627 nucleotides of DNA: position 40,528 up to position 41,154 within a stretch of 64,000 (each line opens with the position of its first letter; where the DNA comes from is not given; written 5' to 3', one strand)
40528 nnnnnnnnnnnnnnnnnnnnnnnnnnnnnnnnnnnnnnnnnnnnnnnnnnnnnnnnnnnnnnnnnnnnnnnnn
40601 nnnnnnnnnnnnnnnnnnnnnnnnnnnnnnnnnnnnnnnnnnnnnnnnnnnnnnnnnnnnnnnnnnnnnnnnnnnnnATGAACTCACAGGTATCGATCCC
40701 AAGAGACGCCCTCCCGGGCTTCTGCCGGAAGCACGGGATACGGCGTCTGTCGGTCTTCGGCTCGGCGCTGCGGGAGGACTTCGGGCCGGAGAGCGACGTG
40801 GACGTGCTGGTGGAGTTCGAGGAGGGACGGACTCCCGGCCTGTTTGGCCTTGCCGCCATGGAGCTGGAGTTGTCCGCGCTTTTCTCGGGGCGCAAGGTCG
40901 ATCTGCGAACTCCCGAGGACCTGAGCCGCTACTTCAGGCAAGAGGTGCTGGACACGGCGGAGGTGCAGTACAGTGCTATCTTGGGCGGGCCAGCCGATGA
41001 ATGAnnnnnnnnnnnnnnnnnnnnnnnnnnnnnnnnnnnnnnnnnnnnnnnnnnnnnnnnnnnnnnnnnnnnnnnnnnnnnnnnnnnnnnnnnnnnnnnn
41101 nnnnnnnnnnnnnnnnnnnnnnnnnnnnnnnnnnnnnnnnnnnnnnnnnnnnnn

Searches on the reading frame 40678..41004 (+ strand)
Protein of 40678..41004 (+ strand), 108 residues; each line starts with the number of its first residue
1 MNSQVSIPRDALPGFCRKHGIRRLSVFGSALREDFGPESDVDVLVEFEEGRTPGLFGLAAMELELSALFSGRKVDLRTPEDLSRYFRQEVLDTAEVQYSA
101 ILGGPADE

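Call 5: search_protein_families(library=pfam, proteins=[window:40678-41004:+], max_evalue=0.01)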
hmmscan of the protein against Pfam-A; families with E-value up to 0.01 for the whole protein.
window:40678-41004:+ (108 aa): 2 families
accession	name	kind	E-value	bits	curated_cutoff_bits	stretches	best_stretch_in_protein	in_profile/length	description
PF01909.29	NTP_transf_2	-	3.4e-11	43.8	21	1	14-92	7-88/93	Nucleotidyltransferase domain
PF18765.7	Polbeta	-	9.4e-09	35.8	26.9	1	17-98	8-88/93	Polymerase beta, Nucleotidyltransferase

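Call 17: search_protein_families(library=padloc, proteins=[window:40678-41004:+], max_evalue=0.001)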
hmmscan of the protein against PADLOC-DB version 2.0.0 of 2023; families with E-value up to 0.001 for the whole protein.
window:40678-41004:+ (108 aa): 6 families
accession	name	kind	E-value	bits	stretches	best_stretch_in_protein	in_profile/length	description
PDLC04902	PDC-S09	-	8.2e-25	85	1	1-98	1-95/97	-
PDLC04905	PDC-S09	-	3.4e-21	73.5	1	1-98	1-99/101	-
PDLC04904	PDC-S09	-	1.2e-20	71.6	1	5-94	9-95/104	-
PDLC04906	PDC-S09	-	2.6e-16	57.8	1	14-95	17-96/98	-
PDLC04903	PDC-S09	-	2.8e-05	22.4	1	21-45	26-50/108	-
PDLC04907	PDC-S09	-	0.00021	19.4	1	17-49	23-55/114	-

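Call 25: search_protein_families(library=ncbifam, proteins=[window:40678-41004:+], max_evalue=0.001)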
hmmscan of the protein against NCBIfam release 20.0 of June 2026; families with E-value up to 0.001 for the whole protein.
window:40678-41004:+ (108 aa): 1 family
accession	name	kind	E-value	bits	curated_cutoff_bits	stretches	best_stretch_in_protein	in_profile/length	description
NF047752.1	MntA_antitoxin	equivalog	8.6e-09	35.2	60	1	20-98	6-81/106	type VII toxin-antitoxin system MntA family adenylyltransferase antitoxin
